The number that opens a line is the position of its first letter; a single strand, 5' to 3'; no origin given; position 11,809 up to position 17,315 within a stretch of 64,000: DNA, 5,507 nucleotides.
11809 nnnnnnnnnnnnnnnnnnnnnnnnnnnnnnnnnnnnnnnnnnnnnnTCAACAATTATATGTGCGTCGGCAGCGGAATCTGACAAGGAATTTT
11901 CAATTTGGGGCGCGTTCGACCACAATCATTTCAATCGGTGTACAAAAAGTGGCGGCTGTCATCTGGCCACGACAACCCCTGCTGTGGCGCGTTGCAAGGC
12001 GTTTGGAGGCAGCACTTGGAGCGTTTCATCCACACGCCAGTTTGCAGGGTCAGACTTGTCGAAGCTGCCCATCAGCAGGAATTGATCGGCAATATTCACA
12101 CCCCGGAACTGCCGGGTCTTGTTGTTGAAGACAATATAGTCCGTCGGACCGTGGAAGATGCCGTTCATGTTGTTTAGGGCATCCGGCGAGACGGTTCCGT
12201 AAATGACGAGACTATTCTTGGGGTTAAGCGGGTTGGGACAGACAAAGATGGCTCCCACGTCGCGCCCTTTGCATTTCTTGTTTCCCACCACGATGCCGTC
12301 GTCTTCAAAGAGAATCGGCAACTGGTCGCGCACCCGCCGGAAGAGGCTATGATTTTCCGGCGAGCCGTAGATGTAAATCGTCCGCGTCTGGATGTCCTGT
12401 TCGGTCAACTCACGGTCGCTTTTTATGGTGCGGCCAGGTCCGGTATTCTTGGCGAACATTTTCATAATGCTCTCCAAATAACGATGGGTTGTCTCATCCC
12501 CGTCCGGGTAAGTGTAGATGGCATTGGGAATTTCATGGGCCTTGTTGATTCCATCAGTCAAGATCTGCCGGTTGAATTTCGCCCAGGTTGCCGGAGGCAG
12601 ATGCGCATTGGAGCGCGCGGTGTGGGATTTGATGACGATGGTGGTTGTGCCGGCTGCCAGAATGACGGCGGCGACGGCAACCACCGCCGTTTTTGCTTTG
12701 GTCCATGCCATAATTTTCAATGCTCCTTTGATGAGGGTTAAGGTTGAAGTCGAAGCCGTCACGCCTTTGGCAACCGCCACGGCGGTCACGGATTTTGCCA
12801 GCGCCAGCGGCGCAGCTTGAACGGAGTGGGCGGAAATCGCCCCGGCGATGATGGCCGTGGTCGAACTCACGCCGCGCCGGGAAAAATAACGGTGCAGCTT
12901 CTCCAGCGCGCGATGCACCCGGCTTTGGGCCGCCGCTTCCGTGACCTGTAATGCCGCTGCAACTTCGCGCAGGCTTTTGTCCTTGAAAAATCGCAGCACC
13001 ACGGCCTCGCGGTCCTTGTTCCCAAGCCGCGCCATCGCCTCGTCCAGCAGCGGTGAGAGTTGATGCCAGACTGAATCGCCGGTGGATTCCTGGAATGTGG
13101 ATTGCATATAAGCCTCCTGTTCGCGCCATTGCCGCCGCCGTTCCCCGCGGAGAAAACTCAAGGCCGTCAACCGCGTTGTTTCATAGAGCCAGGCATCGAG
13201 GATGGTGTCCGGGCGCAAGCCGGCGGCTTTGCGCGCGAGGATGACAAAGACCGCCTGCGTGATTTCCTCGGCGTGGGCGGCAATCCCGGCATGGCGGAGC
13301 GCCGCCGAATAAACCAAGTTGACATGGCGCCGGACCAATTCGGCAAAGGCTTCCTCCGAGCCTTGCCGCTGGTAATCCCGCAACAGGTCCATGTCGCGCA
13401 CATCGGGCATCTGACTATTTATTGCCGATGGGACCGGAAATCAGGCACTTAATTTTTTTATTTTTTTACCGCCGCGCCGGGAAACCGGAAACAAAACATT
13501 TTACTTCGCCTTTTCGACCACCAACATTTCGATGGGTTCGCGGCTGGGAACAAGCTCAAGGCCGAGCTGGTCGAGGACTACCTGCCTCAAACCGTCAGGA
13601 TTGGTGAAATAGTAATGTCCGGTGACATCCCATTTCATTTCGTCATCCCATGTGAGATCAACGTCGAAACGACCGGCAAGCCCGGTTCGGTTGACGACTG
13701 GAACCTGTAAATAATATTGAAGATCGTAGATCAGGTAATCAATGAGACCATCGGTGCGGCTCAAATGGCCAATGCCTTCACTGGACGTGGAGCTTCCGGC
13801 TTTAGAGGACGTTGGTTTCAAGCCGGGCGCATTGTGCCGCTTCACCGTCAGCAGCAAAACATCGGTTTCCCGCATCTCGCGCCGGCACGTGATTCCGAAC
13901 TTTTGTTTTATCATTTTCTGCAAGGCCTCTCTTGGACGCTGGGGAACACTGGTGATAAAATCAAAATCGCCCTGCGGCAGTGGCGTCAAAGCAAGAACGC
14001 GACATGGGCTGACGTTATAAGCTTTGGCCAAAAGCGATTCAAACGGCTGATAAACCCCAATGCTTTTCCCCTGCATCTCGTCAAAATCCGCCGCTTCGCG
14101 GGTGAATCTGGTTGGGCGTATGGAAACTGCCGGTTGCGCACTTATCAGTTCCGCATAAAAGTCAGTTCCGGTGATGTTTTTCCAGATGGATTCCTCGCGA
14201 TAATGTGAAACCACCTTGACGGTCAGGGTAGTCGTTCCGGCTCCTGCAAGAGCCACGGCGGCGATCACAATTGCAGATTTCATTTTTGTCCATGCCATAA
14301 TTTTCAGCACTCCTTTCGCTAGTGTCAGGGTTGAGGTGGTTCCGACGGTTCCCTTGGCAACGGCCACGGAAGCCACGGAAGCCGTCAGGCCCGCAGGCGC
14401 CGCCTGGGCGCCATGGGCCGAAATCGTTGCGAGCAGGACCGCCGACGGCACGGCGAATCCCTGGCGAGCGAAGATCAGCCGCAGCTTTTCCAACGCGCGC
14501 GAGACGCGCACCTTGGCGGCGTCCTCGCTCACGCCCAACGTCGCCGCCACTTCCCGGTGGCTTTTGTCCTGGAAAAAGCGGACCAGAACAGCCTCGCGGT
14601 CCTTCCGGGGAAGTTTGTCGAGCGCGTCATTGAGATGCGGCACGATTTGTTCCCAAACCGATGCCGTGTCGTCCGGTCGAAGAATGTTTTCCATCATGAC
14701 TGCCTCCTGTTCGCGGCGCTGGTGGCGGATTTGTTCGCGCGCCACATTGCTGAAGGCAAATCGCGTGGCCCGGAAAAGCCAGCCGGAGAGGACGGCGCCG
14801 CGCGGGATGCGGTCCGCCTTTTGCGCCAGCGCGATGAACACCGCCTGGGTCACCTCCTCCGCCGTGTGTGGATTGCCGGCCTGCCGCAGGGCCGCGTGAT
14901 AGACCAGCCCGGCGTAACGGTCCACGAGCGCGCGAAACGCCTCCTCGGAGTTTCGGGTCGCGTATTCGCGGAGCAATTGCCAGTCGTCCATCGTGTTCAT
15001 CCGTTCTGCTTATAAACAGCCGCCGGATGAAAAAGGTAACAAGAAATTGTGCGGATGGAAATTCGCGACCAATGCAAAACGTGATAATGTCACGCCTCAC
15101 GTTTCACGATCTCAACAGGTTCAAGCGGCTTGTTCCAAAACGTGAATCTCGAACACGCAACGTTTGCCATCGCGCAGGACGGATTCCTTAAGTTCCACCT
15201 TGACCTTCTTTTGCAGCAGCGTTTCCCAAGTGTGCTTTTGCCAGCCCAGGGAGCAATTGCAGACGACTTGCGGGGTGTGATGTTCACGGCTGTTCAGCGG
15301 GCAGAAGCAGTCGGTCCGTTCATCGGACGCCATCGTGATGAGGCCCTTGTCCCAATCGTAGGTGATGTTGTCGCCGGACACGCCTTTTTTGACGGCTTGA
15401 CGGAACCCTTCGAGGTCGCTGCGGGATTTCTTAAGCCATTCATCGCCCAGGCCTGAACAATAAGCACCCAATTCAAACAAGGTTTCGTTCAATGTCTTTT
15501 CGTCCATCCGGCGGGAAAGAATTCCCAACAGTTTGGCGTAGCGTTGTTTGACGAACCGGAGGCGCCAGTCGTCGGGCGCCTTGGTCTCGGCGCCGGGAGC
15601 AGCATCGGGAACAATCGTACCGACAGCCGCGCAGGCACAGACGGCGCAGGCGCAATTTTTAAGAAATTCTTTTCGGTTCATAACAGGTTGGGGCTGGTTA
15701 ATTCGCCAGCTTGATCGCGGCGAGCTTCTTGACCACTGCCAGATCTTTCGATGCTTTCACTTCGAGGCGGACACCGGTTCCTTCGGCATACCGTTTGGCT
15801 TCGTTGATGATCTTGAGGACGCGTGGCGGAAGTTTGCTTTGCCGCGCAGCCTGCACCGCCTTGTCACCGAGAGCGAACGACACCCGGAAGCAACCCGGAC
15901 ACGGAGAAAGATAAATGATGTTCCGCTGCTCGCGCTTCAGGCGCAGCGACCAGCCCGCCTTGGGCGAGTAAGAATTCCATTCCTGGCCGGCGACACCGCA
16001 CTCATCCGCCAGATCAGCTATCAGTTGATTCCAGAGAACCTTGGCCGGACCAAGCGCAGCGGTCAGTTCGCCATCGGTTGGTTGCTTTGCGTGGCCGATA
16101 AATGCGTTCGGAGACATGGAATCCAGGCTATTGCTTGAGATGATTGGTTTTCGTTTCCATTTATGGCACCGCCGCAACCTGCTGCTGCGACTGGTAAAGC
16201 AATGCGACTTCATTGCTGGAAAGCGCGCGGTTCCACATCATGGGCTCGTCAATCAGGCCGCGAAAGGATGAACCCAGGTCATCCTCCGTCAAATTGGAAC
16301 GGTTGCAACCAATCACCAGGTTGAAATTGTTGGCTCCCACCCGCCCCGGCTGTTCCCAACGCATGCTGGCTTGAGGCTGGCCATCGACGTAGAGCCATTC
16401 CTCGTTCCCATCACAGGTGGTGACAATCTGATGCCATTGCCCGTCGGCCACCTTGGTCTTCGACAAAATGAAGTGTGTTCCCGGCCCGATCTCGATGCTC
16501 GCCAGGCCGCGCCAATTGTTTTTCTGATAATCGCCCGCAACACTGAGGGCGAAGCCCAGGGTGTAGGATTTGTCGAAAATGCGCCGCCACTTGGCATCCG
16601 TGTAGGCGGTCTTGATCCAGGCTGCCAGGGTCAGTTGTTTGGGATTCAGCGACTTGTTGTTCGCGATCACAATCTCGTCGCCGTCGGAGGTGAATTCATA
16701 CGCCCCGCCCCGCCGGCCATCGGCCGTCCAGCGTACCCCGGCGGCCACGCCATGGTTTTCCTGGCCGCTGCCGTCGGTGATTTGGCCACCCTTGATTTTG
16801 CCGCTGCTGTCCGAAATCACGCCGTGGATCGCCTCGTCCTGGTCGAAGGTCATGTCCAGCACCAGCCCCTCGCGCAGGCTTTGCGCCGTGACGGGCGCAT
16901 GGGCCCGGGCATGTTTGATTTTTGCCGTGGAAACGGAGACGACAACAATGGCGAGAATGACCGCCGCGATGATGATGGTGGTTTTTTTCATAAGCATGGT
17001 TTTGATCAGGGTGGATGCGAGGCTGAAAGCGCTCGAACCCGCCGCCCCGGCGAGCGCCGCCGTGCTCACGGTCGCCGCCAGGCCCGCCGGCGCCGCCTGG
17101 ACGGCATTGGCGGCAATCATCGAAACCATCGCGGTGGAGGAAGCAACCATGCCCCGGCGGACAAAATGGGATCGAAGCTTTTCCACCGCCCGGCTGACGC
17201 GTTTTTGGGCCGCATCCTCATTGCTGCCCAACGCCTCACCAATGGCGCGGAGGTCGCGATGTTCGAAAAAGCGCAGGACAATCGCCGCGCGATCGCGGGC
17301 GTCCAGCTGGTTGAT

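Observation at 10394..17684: Tandem array of four ECF-type sigma factors, each a single polypeptide with TM segment and a different C-terminal sensor-type domain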

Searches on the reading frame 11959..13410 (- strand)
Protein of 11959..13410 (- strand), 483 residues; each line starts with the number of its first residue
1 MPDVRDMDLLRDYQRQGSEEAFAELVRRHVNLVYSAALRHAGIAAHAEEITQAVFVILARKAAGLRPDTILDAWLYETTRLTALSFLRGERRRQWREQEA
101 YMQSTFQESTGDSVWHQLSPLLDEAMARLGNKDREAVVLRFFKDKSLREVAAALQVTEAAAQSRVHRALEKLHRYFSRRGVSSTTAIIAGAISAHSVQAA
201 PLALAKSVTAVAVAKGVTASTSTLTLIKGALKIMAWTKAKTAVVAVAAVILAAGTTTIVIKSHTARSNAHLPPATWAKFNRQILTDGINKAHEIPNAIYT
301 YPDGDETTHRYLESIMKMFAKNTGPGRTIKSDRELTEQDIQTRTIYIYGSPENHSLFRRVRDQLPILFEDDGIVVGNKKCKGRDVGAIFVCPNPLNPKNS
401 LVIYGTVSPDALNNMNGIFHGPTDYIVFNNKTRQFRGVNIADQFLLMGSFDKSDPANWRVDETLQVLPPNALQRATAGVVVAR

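Call 3: search_protein_families(library=pfam, proteins=[window:11959-13410:-], max_evalue=0.01)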
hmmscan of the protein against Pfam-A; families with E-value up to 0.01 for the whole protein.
window:11959-13410:- (483 aa): 3 families
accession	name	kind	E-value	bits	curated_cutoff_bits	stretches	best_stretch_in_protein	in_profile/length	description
PF08281.18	Sigma70_r4_2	-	6.2e-12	45.4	25.7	1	122-172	4-54/54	Sigma-70, region 4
PF04542.20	Sigma70_r2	-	2.7e-10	40.3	24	1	25-93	1-71/71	Sigma-70 region 2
PF04545.22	Sigma70_r4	-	3.6e-09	36.4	24.1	1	125-172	1-48/50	Sigma-70, region 4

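Call 4: search_protein_families(library=ncbifam, proteins=[window:11959-13410:-], max_evalue=0.01)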
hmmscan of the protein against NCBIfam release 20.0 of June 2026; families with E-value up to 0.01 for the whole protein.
window:11959-13410:- (483 aa): 68 families (the best 25 are shown)
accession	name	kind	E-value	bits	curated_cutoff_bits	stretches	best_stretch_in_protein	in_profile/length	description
TIGR02937.1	sigma70-ECF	superfamily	3.3e-21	75.6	42.9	1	20-175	1-164/165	sigma-70 family RNA polymerase sigma factor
NF009166.1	PRK12513.1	equivalog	1e-20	74.2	206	1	3-178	6-188/193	RNA polymerase sigma factor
TIGR02985.1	Sig70_bacteroi1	subfamily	1.1e-16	61.5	126.4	1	20-174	1-160/162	RNA polymerase sigma-70 factor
TIGR02983.1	SigE-fam_strep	subfamily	1.3e-16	60.9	141.55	1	16-174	2-156/162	SigE family RNA polymerase sigma factor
NF009172.0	PRK12519.1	subfamily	2e-16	60.1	222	1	4-175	14-188/194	RNA polymerase sigma factor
NF004113.0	PRK05602.1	equivalog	2.6e-16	59.9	208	1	5-181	31-206/211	RNA polymerase sigma factor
NF007229.0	PRK09647.1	equivalog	9.1e-16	57.9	265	1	20-183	44-209/220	RNA polymerase sigma factor SigE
NF009171.0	PRK12518.1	equivalog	9.4e-16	58.2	208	1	5-182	13-190/191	RNA polymerase sigma factor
NF007225.0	PRK09643.1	equivalog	1.8e-14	53.9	190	1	4-177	12-183/204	RNA polymerase sigma factor SigM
NF009168.0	PRK12515.1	subfamily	2.3e-14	53.3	236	1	15-184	17-187/189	RNA polymerase sigma factor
NF007216.0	PRK09638.1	equivalog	3.7e-14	52.9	194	1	14-180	12-178/180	RNA polymerase sigma factor SigY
NF007227.0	PRK09645.1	subfamily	9.4e-14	51.7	202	1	16-182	9-176/177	sigma-70 family RNA polymerase sigma factor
TIGR02959.1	SigZ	equivalog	1.7e-13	50.8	168.65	1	44-176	19-148/170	RNA polymerase sigma factor SigZ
NF007223.0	PRK09641.1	equivalog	3e-13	50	209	1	15-176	13-184/187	RNA polymerase sigma factor SigW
NF007222.0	PRK09640.1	equivalog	4.2e-13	49.3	194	1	20-177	26-183/188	RNA polymerase sigma factor SigX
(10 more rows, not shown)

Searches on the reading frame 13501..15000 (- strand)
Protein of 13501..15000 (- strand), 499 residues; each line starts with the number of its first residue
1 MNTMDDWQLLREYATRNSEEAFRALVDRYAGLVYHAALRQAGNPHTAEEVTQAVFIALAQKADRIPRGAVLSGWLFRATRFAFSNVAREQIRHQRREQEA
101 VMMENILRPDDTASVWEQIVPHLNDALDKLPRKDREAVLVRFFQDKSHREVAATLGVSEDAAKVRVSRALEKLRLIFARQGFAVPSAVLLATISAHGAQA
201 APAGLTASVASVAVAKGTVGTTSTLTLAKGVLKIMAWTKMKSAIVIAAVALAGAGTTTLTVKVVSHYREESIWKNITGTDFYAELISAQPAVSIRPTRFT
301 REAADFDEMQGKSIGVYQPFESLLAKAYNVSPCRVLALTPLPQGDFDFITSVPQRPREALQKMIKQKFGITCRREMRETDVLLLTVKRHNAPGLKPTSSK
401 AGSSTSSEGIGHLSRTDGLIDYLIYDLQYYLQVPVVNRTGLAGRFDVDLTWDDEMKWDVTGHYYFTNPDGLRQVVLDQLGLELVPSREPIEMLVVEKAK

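Call 3: search_protein_families(library=pfam, proteins=[window:13501-15000:-], max_evalue=0.01)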
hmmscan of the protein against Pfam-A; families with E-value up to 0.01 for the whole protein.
window:13501-15000:- (499 aa): 5 families
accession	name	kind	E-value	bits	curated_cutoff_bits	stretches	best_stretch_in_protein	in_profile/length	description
PF12543.13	DUF3738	-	1.9e-20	74.2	22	1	323-497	3-189/190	Protein of unknown function (DUF3738)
PF08281.18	Sigma70_r4_2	-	8.1e-14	51.4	25.7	1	125-173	6-54/54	Sigma-70, region 4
PF04545.22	Sigma70_r4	-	1.2e-11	44.3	24.1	1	126-174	1-49/50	Sigma-70, region 4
PF04542.20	Sigma70_r2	-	3.9e-10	39.8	24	1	25-96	1-70/71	Sigma-70 region 2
PF19911.4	DUF6384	-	0.0028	17.3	25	1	162-240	34-117/308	Family of unknown function (DUF6384)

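Call 4: search_protein_families(library=ncbifam, proteins=[window:13501-15000:-], max_evalue=0.01)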
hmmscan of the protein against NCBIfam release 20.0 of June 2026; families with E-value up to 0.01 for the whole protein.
window:13501-15000:- (499 aa): 83 families (the best 25 are shown)
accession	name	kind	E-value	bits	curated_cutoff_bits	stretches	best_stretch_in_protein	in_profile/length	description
TIGR02937.1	sigma70-ECF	superfamily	5.7e-22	78.1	42.9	1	20-174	1-162/165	sigma-70 family RNA polymerase sigma factor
TIGR02985.1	Sig70_bacteroi1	subfamily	7.9e-22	78.2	126.4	1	20-174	1-159/162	RNA polymerase sigma-70 factor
TIGR02983.1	SigE-fam_strep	subfamily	2.4e-20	73.1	141.55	1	17-174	3-155/162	SigE family RNA polymerase sigma factor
TIGR03435.1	Soli_TIGR03435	paralog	3.6e-20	72.7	40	1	318-498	36-234/241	TIGR03435 family protein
NF009172.0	PRK12519.1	subfamily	4.1e-20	72.2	222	1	2-176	12-188/194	RNA polymerase sigma factor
NF009166.1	PRK12513.1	equivalog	1e-19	71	206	1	3-179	6-188/193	RNA polymerase sigma factor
NF004113.0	PRK05602.1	equivalog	9.6e-18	64.6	208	1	3-180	29-204/211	RNA polymerase sigma factor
NF007229.0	PRK09647.1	equivalog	3.1e-16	59.4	265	1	21-180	45-205/220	RNA polymerase sigma factor SigE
TIGR02959.1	SigZ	equivalog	3.6e-15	56.2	168.65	1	43-177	18-148/170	RNA polymerase sigma factor SigZ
TIGR02952.1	Sig70_famx2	equivalog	1.2e-14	54.6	206.45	1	14-174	5-167/170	ECF subfamily RNA polymerase sigma factor, BldN family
TIGR02989.1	Sig-70_gvs1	subfamily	1.6e-14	54.2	124.55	1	20-174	1-155/158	RNA polymerase sigma-70 factor, Rhodopirellula/Verrucomicrobium family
TIGR02950.1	SigM_subfam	subfamily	1.9e-14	53.8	147.95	1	26-174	6-155/159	RNA polymerase sigma factor, SigM family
NF007215.0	PRK09637.1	equivalog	2.3e-14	53.8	212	1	41-177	22-154/181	RNA polymerase sigma factor SigZ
NF007228.0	PRK09646.1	subfamily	2.4e-14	53.4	226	1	5-174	16-187/194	ECF RNA polymerase sigma factor SigK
NF007223.0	PRK09641.1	equivalog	3.4e-14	53.1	209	1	16-176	14-183/187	RNA polymerase sigma factor SigW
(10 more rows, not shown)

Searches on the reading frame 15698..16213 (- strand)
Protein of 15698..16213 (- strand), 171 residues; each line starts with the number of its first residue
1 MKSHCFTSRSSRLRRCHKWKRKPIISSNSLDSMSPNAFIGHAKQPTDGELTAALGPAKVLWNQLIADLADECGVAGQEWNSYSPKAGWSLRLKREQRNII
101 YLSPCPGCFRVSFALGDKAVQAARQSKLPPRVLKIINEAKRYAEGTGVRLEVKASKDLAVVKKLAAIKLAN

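Call 3: search_protein_families(library=pfam, proteins=[window:15698-16213:-], max_evalue=0.01)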
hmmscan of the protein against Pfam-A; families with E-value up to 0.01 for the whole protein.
window:15698-16213:- (171 aa): 1 family
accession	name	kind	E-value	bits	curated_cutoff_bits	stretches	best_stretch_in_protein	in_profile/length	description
PF12663.12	DUF3788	-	2.2e-28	99.2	25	1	43-168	2-127/128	Protein of unknown function (DUF3788)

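Call 4: search_protein_families(library=ncbifam, proteins=[window:15698-16213:-], max_evalue=0.01)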
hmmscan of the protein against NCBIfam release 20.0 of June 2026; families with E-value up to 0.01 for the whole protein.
window:15698-16213:- (171 aa): 0 families

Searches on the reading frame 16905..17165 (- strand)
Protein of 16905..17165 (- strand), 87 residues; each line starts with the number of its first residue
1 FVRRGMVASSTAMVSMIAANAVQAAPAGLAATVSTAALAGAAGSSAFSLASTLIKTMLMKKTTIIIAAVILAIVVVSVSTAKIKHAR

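Call 79: search_protein_families(library=pfam, proteins=[window:16905-17165:-], max_evalue=10)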
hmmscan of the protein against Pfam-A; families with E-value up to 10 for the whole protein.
window:16905-17165:- (87 aa): 1 family
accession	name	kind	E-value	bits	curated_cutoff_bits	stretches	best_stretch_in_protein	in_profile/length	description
PF12669.12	FeoB_associated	-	0.65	10.7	27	1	63-77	2-16/44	FeoB-associated Cys-rich membrane protein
